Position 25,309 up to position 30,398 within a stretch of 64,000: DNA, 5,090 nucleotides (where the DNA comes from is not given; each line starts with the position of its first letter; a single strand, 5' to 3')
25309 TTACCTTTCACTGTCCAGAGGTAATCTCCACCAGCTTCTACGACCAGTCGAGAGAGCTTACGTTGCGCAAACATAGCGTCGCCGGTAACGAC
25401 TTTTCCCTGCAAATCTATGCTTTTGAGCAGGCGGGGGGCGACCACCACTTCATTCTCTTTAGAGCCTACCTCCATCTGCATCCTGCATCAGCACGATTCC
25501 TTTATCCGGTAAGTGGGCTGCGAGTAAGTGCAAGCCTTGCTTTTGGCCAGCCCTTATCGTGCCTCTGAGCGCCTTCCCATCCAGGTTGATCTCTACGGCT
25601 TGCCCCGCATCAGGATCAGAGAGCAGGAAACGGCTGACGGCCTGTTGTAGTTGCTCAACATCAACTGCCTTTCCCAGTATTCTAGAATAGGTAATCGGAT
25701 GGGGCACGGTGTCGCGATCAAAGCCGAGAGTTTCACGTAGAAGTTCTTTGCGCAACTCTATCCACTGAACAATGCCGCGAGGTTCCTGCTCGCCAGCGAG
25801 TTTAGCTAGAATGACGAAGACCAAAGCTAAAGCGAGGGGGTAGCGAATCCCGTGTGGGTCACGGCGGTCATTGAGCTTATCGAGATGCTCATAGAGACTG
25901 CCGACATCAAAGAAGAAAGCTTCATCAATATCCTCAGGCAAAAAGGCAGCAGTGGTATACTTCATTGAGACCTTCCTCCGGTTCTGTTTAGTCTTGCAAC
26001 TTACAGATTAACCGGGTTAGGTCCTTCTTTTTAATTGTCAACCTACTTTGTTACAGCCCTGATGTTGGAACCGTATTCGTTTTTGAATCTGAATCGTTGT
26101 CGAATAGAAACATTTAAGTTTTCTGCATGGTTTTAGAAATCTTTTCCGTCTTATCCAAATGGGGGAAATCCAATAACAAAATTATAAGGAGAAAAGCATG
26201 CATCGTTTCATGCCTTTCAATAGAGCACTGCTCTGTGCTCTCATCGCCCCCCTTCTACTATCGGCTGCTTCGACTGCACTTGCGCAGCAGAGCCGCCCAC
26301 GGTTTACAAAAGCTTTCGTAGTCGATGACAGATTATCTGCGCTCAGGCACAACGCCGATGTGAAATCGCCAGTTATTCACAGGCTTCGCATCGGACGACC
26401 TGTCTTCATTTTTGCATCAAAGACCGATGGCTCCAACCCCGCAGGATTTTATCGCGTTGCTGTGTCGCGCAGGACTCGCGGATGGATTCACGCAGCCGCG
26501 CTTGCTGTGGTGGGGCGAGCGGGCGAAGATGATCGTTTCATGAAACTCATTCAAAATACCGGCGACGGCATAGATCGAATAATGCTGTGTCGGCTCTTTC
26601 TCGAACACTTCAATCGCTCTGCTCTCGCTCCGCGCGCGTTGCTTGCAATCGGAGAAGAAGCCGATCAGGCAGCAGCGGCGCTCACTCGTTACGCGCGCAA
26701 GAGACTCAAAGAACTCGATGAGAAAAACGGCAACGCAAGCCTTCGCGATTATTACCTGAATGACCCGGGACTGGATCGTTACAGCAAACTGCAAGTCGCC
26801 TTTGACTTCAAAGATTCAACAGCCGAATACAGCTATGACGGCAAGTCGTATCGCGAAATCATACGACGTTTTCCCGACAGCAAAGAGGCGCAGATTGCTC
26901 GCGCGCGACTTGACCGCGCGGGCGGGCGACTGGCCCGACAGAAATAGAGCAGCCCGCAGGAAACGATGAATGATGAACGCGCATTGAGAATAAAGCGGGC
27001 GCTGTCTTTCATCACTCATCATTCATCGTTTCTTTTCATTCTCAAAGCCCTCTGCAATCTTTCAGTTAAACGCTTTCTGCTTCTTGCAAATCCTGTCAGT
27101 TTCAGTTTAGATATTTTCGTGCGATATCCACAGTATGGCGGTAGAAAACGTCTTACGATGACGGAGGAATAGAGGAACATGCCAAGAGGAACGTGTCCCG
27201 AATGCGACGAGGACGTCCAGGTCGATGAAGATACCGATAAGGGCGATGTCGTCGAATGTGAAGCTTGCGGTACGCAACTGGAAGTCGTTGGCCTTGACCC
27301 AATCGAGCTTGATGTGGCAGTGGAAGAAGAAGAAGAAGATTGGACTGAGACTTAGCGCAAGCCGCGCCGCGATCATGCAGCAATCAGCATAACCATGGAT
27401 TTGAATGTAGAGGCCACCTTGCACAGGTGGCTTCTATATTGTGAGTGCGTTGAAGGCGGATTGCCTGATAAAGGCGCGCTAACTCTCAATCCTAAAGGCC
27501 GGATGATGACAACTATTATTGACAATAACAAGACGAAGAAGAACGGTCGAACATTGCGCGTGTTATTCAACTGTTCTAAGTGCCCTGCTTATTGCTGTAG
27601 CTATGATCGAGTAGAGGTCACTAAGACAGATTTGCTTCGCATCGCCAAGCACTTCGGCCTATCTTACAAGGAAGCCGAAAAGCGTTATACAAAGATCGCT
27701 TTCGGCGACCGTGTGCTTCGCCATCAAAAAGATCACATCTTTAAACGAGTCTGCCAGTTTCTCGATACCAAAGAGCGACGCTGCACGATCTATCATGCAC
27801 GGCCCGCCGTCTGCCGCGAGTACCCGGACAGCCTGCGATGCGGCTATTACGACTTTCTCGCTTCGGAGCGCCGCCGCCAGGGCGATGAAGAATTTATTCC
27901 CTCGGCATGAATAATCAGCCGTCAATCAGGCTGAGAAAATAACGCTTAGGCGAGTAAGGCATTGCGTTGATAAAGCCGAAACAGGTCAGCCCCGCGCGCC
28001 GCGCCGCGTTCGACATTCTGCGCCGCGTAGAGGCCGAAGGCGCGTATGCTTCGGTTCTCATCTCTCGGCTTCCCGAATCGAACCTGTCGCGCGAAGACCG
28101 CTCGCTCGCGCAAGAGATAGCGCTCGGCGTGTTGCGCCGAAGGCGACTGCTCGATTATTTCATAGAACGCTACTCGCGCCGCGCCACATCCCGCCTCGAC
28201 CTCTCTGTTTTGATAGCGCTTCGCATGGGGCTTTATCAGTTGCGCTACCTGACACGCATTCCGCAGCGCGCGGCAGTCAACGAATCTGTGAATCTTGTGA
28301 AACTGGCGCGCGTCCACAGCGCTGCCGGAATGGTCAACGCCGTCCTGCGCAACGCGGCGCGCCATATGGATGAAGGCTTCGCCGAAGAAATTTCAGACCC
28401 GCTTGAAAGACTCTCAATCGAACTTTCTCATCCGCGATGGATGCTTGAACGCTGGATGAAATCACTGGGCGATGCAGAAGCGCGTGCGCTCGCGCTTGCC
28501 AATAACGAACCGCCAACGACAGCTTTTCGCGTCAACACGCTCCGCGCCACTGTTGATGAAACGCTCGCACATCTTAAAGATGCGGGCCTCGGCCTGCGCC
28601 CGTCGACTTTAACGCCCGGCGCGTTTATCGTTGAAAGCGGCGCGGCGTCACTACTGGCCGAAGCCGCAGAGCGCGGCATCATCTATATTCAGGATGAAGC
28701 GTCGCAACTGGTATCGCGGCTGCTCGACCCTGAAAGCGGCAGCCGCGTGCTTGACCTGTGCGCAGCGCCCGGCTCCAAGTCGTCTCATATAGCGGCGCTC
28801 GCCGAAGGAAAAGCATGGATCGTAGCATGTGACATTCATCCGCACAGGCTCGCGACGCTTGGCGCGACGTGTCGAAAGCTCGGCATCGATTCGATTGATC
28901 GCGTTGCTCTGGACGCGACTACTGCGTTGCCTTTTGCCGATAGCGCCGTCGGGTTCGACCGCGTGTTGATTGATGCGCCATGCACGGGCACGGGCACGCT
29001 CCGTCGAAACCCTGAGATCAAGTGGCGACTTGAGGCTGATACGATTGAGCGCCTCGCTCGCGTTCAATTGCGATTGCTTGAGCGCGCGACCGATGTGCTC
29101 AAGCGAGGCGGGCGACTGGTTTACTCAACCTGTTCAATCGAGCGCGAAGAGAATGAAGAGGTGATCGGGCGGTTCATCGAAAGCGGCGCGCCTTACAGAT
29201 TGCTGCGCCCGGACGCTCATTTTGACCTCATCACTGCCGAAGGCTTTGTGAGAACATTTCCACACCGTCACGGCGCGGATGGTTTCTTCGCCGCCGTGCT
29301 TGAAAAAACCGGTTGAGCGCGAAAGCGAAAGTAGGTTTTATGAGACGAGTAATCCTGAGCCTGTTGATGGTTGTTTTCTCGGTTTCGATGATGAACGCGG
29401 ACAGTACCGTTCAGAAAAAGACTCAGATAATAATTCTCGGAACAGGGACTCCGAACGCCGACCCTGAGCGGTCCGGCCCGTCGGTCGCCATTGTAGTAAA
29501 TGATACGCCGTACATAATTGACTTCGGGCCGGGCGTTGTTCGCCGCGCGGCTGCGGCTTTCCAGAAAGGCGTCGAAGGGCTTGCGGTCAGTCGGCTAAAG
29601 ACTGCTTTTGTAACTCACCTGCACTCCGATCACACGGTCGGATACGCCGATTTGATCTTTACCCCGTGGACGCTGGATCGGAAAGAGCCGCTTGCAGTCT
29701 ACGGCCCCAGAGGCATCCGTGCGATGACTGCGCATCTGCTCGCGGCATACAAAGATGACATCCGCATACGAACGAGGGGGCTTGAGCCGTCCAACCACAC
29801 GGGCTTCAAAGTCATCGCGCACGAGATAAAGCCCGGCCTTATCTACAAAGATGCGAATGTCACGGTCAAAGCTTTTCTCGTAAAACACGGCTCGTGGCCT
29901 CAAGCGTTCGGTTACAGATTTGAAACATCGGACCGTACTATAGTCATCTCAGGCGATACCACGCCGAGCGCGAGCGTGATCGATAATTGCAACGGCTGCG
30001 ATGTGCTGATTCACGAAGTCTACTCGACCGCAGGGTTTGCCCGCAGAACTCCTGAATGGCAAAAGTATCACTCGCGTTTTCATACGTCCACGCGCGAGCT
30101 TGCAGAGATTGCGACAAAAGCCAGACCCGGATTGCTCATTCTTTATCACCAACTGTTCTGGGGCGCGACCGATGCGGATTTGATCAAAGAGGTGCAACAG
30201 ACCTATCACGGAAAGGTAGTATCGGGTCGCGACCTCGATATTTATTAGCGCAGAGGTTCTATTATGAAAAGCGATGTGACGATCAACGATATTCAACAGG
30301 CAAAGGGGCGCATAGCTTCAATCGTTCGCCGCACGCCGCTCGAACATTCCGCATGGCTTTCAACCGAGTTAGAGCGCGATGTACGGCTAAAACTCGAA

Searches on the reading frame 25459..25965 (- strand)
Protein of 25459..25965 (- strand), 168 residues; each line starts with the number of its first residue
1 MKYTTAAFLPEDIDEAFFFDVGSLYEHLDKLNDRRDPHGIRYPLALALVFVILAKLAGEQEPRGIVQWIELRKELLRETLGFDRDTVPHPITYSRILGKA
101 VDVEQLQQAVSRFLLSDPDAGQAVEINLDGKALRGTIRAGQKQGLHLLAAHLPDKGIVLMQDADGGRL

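Call 9: search_protein_families(library=ncbifam, proteins=[window:25459-25965:-], max_evalue=0.001)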
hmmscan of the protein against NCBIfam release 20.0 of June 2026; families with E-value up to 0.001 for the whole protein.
window:25459-25965:- (168 aa): 1 family
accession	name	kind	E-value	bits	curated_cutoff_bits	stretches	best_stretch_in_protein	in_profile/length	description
NF033564.0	transpos_ISAs1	equivalog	9.2e-13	48.1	70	1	48-162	2-115/314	ISAs1 family transposase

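Call 10: search_protein_families(library=pfam, proteins=[window:25459-25965:-], max_evalue=0.001)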
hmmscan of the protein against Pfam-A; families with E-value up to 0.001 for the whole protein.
window:25459-25965:- (168 aa): 1 family
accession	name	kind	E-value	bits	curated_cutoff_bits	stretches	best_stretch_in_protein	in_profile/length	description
PF13808.11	DDE_Tnp_1_assoc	-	1.7e-15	57.3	32.3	1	26-113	2-87/88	DDE_Tnp_1-associated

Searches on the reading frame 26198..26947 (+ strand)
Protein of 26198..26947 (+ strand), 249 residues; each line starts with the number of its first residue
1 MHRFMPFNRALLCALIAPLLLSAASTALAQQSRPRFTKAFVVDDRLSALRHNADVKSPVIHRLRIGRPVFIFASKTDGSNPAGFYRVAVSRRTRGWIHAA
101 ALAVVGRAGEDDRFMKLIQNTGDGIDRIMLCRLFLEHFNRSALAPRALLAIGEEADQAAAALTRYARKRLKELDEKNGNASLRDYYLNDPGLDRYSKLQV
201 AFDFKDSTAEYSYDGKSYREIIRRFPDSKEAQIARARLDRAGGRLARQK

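Call 9: search_protein_families(library=ncbifam, proteins=[window:26198-26947:+], max_evalue=0.001)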
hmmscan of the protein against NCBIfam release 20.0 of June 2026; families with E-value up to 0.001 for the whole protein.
window:26198-26947:+ (249 aa): 0 families

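Call 10: search_protein_families(library=pfam, proteins=[window:26198-26947:+], max_evalue=0.001)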
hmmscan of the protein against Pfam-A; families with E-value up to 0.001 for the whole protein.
window:26198-26947:+ (249 aa): 0 families

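Call 47: search_protein_families(library=ncbifam, proteins=[window:26198-26947:+], max_evalue=0.01)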
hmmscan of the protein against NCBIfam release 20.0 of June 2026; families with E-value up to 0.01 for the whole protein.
window:26198-26947:+ (249 aa): 1 family
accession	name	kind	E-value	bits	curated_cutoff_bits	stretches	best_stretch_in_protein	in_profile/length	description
TIGR03302.1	OM_YfiO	subfamily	0.0059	16.1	81.4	0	216-248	136-168/239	outer membrane protein assembly factor BamD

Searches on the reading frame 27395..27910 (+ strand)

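Call 9: search_protein_families(library=ncbifam, proteins=[window:27395-27910:+], max_evalue=0.001)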
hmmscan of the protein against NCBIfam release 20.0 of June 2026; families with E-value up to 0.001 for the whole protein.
window:27395-27910:+ (171 aa): 0 families

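Call 10: search_protein_families(library=pfam, proteins=[window:27395-27910:+], max_evalue=0.001)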
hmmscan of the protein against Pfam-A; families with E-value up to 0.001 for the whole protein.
window:27395-27910:+ (171 aa): 1 family
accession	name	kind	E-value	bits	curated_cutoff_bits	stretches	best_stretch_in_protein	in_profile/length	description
PF03692.20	CxxCxxCC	-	4e-13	50.3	23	1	59-146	1-72/85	Putative zinc- or iron-chelating domain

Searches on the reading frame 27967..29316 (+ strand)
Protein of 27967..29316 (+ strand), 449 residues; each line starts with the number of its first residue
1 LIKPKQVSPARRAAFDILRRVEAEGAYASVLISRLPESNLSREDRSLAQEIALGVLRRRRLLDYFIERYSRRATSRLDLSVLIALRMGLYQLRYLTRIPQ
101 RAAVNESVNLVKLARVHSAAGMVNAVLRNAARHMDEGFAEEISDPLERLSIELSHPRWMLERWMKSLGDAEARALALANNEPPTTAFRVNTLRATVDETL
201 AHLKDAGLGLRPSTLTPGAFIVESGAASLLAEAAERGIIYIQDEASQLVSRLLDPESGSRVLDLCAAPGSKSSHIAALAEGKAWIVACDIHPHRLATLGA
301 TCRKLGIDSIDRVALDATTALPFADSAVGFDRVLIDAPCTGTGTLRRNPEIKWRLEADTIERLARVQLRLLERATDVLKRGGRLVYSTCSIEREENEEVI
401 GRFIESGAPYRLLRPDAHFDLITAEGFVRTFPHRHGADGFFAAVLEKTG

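Call 9: search_protein_families(library=ncbifam, proteins=[window:27967-29316:+], max_evalue=0.001)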
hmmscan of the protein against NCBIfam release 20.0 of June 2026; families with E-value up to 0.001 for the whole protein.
window:27967-29316:+ (449 aa): 13 families
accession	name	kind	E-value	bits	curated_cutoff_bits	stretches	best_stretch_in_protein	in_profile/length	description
NF011494.0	PRK14902.1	equivalog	1.2e-123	413.2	319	1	10-448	5-443/444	16S rRNA (cytosine(967)-C(5))-methyltransferase RsmB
NF011493.0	PRK14901.1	equivalog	2.3e-121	405.7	540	1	9-448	4-446/447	16S rRNA (cytosine(967)-C(5))-methyltransferase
TIGR00563.1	rsmB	equivalog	8.7e-109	364.5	269.05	1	11-448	1-436/437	16S rRNA (cytosine(967)-C(5))-methyltransferase RsmB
NF008149.0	PRK10901.1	equivalog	1e-82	278.4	375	1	4-448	6-433/434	16S rRNA (cytosine(967)-C(5))-methyltransferase RsmB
NF011495.0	PRK14903.1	equivalog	1.4e-68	231.7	503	1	14-405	9-383/431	16S rRNA (cytosine(967)-C(5))-methyltransferase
TIGR00446.1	nop2p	subfamily_domain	8.3e-49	166.2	210.45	1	188-447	2-264/264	NOL1/NOP2/sun family putative RNA methylase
NF008898.0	PRK11933.1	equivalog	1.5e-41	142.4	588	1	178-448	32-311/480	16S rRNA (cytosine(1407)-C(5))-methyltransferase RsmF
NF041567.1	mtaseRsmF_Thermus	equivalog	1.5e-40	139.1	690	1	179-426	17-256/443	16S rRNA (cytosine(1407)-C(5))-methyltransferase RsmF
NF040814.1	tRNA_cyt_mtase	equivalog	4.3e-33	114.6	550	1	181-401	31-246/305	tRNA (cytosine(49)-C(5))-methyltransferase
TIGR01951.1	nusB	equivalog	3.6e-17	62.9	88.35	1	9-133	4-130/131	transcription antitermination factor NusB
NF001223.0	PRK00202.1-1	equivalog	2.8e-08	33.9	131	1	51-130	59-140/146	transcription antitermination factor NusB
NF001241.0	PRK00216.1-2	equivalog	1.4e-06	28.1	327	1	248-335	42-118/231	demethylmenaquinone methyltransferase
TIGR00438.1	rrmJ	equivalog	0.00047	19.7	300.15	0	257-292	32-67/188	23S rRNA (uridine(2552)-2'-O)-methyltransferase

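Call 10: search_protein_families(library=pfam, proteins=[window:27967-29316:+], max_evalue=0.001)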
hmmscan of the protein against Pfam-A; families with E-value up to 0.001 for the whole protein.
window:27967-29316:+ (449 aa): 6 families
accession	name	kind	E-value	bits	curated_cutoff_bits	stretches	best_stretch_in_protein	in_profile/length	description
PF01189.24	Methyltr_RsmB-F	-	1.9e-53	181.5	27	1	252-445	3-198/199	16S rRNA methyltransferase RsmB/F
PF01029.23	NusB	-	9.1e-30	104.2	23.1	1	9-132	2-133/133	NusB family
PF22458.1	RsmF-B_ferredox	-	2.4e-16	60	27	1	155-225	1-70/74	Methyltr_RsmF/B-like, ferredoxin-like domain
PF13847.12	Methyltransf_31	-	2.1e-06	27.9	27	1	256-396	2-119/145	Methyltransferase domain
PF01728.25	FtsJ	-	7.3e-05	23.2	24.1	1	253-400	19-149/181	FtsJ-like methyltransferase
PF17125.10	Methyltr_RsmF_N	-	8.2e-05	23.4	34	1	160-243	6-85/86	N-terminal domain of 16S rRNA methyltransferase RsmF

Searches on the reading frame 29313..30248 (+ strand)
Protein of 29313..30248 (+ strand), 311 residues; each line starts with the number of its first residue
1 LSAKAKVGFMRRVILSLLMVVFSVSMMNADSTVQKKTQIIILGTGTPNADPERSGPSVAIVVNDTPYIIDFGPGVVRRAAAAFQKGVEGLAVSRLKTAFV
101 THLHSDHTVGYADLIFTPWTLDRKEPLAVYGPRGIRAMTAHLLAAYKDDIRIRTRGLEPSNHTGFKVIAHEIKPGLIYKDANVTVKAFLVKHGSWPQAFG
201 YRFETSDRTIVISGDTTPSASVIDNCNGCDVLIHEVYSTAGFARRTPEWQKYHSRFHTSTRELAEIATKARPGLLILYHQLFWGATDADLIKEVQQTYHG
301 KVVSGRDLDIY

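Call 9: search_protein_families(library=ncbifam, proteins=[window:29313-30248:+], max_evalue=0.001)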
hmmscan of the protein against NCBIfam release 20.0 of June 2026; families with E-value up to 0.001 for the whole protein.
window:29313-30248:+ (311 aa): 11 families
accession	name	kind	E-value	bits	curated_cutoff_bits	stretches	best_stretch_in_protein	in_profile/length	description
NF041257.1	GntH_guanitoxin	equivalog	3.3e-36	124.9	333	1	38-309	14-294/374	guanitoxin biosynthesis MBL fold metallo-hydrolase GntH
NF000806.0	PRK00055.2-4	equivalog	9e-33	113.7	363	1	38-305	3-268/280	ribonuclease Z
NF000801.0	PRK00055.1-3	equivalog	3.5e-30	105.1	252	2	37-209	2-158/307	ribonuclease Z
TIGR02651.1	RNase_Z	equivalog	3.7e-30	105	292.95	2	38-209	1-153/302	ribonuclease Z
NF000800.0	PRK00055.1-1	equivalog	4.3e-18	65.4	398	2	92-208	54-155/305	ribonuclease Z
NF041851.1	cyc_nuc_deg_phdiest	equivalog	2.5e-17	63.1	400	1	39-304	3-244/253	cyclic nucleotide-degrading phosphodiesterase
TIGR02649.1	true_RNase_BN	exception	2e-15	56.6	563.7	2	92-208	53-154/304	ribonuclease BN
NF002558.0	PRK02126.1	subfamily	1.2e-12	47.5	315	1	92-147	45-98/345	ribonuclease Z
NF000805.0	PRK00055.2-3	equivalog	1.3e-05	24.6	416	0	39-156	6-119/307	ribonuclease Z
NF000804.0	PRK00055.2-1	equivalog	7.1e-05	22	402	0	38-192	5-141/306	ribonuclease Z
TIGR02650.1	RNase_Z_T_toga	equivalog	0.00058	19.1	507.05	0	89-141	34-88/277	ribonuclease Z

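Call 10: search_protein_families(library=pfam, proteins=[window:29313-30248:+], max_evalue=0.001)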
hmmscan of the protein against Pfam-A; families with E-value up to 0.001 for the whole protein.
window:29313-30248:+ (311 aa): 2 families
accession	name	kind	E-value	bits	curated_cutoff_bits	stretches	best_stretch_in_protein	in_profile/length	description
PF12706.13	Lactamase_B_2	-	1.7e-16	60.9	27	1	68-279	4-199/200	Beta-lactamase superfamily domain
PF00753.33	Lactamase_B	-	2e-08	34.8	22.7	1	53-224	4-158/196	Metallo-beta-lactamase superfamily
